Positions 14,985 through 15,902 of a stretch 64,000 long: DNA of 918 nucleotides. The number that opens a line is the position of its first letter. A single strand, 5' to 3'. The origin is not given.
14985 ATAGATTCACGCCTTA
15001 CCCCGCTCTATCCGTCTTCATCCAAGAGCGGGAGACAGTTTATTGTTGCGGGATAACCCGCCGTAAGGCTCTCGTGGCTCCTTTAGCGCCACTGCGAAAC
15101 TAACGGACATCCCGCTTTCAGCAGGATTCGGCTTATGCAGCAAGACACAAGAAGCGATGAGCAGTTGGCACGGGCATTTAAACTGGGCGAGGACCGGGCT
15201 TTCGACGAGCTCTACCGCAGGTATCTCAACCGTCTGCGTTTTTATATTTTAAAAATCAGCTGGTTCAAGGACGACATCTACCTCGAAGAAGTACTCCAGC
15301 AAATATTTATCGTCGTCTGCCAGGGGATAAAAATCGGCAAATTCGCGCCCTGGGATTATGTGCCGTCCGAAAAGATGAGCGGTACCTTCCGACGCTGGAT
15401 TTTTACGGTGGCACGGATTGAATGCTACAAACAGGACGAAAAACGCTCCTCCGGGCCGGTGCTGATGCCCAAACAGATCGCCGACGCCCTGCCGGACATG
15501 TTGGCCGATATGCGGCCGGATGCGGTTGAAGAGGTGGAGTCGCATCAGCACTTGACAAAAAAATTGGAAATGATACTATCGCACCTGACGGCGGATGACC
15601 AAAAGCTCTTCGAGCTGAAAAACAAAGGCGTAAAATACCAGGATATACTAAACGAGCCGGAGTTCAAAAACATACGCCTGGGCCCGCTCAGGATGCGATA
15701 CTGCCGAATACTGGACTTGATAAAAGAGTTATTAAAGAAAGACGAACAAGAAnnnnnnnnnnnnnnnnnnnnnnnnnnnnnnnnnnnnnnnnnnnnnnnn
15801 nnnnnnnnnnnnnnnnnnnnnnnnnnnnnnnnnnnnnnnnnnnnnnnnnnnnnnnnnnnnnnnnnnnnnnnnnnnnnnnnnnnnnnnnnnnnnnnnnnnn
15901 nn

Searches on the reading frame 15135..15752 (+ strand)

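Call 16: search_protein_families(library=pfam, proteins=[window:15135-15752:+], max_evalue=0.001)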
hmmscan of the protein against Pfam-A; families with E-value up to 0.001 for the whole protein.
window:15135-15752:+ (206 aa): 0 families

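Call 51: search_protein_families(library=ncbifam, proteins=[window:15135-15752:+], max_evalue=0.01)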
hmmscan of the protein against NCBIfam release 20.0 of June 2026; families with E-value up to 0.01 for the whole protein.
window:15135-15752:+ (206 aa): 14 families
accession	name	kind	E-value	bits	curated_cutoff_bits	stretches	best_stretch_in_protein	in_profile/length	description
NF009166.1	PRK12513.1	equivalog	2.3e-12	47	206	1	2-171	3-160/193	RNA polymerase sigma factor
TIGR02937.1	sigma70-ECF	superfamily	1.8e-08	34.2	42.9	1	22-171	2-139/165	sigma-70 family RNA polymerase sigma factor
NF007222.0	PRK09640.1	equivalog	3.7e-08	33.2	194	1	19-202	24-184/188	RNA polymerase sigma factor SigX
TIGR02989.1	Sig-70_gvs1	subfamily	1.1e-06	28.7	124.55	1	22-171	2-132/158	RNA polymerase sigma-70 factor, Rhodopirellula/Verrucomicrobium family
TIGR02985.1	Sig70_bacteroi1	subfamily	4.7e-06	26.9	126.4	1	22-171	2-136/162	RNA polymerase sigma-70 factor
NF009171.0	PRK12518.1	equivalog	1.1e-05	25.4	208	1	4-66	10-69/191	RNA polymerase sigma factor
NF007216.0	PRK09638.1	equivalog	1.7e-05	24.6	194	1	7-201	4-176/180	RNA polymerase sigma factor SigY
NF010500.0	PRK13919.1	subfamily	1.9e-05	24.9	226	1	3-202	5-185/186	putative RNA polymerase sigma E protein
NF009172.0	PRK12519.1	subfamily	9.8e-05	22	222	1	3-201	11-190/194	RNA polymerase sigma factor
NF008888.0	PRK11922.1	equivalog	0.00053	19.7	204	1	2-154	11-152/231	RNA polymerase sigma factor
NF007228.0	PRK09646.1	subfamily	0.0016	18.1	226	1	6-65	15-72/194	ECF RNA polymerase sigma factor SigK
NF004113.0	PRK05602.1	equivalog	0.0031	17.2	208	1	2-127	26-139/211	RNA polymerase sigma factor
NF007225.0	PRK09643.1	equivalog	0.0039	16.9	190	1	2-40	8-46/204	RNA polymerase sigma factor SigM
TIGR03001.1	Sig-70_gmx1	subfamily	0.0056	16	154.6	1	7-161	25-172/244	RNA polymerase sigma-70 factor, Myxococcales family 1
